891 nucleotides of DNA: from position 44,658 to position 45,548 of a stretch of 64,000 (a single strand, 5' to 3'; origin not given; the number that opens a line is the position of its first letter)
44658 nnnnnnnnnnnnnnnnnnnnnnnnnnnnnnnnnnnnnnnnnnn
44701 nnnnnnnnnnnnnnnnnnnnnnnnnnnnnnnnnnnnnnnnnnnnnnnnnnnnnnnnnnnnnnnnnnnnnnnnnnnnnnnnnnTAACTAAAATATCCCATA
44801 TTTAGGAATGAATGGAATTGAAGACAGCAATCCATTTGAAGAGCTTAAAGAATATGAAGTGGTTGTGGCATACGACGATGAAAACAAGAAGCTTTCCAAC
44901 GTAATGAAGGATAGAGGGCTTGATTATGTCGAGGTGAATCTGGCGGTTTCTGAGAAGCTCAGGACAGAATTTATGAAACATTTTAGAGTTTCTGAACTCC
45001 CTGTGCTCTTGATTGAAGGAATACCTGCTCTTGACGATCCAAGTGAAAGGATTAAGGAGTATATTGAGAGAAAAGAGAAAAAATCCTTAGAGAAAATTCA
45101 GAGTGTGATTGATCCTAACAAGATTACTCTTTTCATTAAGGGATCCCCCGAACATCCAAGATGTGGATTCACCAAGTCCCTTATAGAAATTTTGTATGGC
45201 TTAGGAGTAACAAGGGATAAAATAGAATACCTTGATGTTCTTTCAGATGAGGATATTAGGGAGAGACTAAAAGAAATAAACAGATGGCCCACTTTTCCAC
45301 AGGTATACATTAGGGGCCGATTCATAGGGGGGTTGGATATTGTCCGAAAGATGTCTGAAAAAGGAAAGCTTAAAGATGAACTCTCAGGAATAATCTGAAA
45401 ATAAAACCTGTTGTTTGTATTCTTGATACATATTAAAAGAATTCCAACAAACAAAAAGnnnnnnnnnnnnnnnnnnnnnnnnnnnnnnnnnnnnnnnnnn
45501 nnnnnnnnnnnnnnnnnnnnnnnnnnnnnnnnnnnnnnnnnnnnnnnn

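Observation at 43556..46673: Tandem pair of divergent Ste24-type (M48A) membrane metalloproteases bracketing a CGFS glutaredoxin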

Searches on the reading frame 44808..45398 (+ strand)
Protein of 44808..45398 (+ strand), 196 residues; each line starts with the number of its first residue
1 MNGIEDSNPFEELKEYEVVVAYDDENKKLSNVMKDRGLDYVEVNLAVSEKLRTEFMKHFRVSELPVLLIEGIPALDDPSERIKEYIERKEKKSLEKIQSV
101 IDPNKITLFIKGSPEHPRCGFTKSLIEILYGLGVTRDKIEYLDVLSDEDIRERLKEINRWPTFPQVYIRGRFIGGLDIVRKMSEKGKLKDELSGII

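Call 3: search_protein_families(library=pfam, proteins=[window:44808-45398:+], max_evalue=0.01)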
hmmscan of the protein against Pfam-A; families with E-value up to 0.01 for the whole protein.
window:44808-45398:+ (196 aa): 1 family
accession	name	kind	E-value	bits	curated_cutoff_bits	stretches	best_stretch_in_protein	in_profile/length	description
PF00462.30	Glutaredoxin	-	1.1e-19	70.8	22.9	1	106-173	1-60/60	Glutaredoxin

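Call 60: search_solved_structures(query=window:44808-45398:+, max_evalue=0.001, show_alignments=1)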
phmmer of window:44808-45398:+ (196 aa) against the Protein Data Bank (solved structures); distinct sequences matched with E-value up to 0.001: 33.
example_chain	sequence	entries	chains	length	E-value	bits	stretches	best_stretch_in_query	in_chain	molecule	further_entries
2wul_A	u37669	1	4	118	1.5e-23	86.8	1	93-193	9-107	GLUTAREDOXIN RELATED PROTEIN 5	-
2mmz_A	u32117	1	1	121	1.6e-23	86.7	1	93-193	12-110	Glutaredoxin-related protein 5, mitochondrial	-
2yan_A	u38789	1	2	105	3.5e-23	85.6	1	95-192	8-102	GLUTAREDOXIN-3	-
3gx8_A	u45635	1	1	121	6.7e-23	84.7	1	96-192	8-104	Monothiol glutaredoxin-5, mitochondrial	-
1wik_A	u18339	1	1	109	1.5e-22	83.5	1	103-193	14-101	Thioredoxin-like protein 2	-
5y4u_A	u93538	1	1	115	2.3e-21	79.7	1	94-185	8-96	Monothiol glutaredoxin-3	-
3zyw_A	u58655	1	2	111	3.7e-21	79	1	105-185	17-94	GLUTAREDOXIN-3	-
1yka_A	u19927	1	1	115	5.7e-21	78.4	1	93-190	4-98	monothiol glutaredoxin ydhD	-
2wci_A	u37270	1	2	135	7.3e-21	78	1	93-190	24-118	GLUTAREDOXIN-4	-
2ltk_A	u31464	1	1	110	8.9e-21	77.8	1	97-192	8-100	Mono-cysteine glutaredoxin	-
2mma_A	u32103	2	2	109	1.2e-20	77.3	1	96-193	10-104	Monothiol glutaredoxin-S14, chloroplastic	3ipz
2mxn_A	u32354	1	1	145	1.4e-20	77.1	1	97-192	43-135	Mono-cysteine glutaredoxin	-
2lku_A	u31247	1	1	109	4.4e-20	75.5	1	97-192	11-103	GrxS14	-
3c1r_A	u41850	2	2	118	6.9e-07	32.5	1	93-194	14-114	Glutaredoxin-1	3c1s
6mws_A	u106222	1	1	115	7e-07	32.4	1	94-194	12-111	Glutaredoxin-1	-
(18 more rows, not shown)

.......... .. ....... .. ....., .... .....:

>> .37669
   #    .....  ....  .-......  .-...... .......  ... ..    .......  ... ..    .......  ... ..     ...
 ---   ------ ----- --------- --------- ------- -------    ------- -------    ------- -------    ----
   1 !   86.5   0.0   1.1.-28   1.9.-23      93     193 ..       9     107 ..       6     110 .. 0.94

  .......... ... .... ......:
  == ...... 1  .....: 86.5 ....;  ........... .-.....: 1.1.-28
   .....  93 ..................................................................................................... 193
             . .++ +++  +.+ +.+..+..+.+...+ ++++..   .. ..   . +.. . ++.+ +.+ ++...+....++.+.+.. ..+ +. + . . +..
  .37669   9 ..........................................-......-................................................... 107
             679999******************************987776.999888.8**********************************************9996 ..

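Call 61: search_protein_families(library=ncbifam, proteins=[window:44808-45398:+], max_evalue=0.01)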
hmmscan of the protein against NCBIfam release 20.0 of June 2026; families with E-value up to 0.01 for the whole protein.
window:44808-45398:+ (196 aa): 7 families
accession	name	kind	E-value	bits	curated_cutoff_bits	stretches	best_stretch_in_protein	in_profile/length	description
TIGR00365.1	TIGR00365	equivalog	2e-32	111.3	117.1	1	95-192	3-97/99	Grx4 family monothiol glutaredoxin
NF008086.0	PRK10824.1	equivalog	4.1e-23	81.5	205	1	93-190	4-98/115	Grx4 family monothiol glutaredoxin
TIGR02180.1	GRX_euk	equivalog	7.9e-10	38.8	87.25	1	117-191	7-83/84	glutaredoxin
TIGR02181.1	GRX_bact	equivalog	1.8e-07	31.3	90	1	118-190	8-78/80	glutaredoxin 3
TIGR02190.1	GlrX-dom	hypoth_equivalog_domain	2.1e-06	27.6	99.3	1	138-181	32-76/79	glutaredoxin-family domain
TIGR02189.1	GlrX-like_plant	paralog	0.00045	20.1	93.8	1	119-191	18-90/99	glutaredoxin-like family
NF007923.0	PRK10638.1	equivalog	0.00051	20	129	1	141-189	29-79/83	glutaredoxin 3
